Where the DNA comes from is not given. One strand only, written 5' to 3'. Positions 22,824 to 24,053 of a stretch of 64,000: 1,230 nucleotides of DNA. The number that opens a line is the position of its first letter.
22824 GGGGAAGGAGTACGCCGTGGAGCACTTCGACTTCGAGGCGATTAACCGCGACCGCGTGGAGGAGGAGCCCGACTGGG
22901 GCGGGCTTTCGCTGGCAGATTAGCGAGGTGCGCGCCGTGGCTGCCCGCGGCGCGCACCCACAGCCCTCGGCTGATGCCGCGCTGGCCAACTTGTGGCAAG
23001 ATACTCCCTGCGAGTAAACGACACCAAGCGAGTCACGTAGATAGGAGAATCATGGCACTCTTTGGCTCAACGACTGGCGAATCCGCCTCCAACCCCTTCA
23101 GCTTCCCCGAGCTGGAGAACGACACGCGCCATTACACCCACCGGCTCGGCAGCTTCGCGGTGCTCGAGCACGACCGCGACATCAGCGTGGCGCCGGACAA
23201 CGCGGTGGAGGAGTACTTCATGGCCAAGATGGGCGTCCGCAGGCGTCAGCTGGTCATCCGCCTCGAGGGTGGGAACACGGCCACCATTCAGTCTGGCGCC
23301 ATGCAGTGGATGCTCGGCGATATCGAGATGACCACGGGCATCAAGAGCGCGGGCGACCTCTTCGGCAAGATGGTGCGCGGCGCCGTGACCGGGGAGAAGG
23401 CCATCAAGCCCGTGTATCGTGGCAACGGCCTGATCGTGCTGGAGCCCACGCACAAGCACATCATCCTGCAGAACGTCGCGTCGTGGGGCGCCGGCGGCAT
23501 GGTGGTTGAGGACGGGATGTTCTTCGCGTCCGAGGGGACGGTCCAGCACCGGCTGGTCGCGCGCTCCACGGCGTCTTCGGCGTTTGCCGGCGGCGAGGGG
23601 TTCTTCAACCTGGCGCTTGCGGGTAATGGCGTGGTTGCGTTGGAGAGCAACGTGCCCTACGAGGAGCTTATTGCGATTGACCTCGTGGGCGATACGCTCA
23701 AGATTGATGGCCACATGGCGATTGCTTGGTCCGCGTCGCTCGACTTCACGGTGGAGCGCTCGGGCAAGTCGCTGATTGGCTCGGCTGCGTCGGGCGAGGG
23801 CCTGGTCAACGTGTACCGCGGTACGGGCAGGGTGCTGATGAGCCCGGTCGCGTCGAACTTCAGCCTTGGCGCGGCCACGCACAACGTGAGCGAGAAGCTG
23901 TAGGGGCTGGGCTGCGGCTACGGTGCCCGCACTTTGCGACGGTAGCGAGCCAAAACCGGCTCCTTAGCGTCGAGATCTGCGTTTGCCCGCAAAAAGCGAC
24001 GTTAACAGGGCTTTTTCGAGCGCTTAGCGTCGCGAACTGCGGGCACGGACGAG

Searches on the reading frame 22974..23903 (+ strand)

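Call 3: search_protein_families(library=pfam, proteins=[window:22974-23903:+], max_evalue=1)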
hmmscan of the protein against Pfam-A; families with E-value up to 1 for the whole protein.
window:22974-23903:+ (309 aa): 2 families
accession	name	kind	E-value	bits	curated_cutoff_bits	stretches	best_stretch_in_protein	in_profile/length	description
PF01987.23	AIM24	-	4.6e-41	141.2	25.7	1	91-291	9-204/205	Mitochondrial biogenesis AIM24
PF10002.14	DUF2243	-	0.11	13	25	0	151-195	60-104/140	Predicted membrane protein (DUF2243)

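Call 4: search_protein_families(library=ncbifam, proteins=[window:22974-23903:+], max_evalue=1)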
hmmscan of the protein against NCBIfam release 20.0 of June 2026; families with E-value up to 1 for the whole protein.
window:22974-23903:+ (309 aa): 1 family
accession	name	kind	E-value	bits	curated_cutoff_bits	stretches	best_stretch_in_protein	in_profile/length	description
TIGR00266.1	TIGR00266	hypoth_equivalog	5.2e-13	49.1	96.6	1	93-289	14-202/222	TIGR00266 family protein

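Call 68: search_protein_families(library=padloc, proteins=[window:22974-23903:+], max_evalue=0.01)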
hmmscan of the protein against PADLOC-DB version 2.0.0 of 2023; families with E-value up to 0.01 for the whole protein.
window:22974-23903:+ (309 aa): 0 families
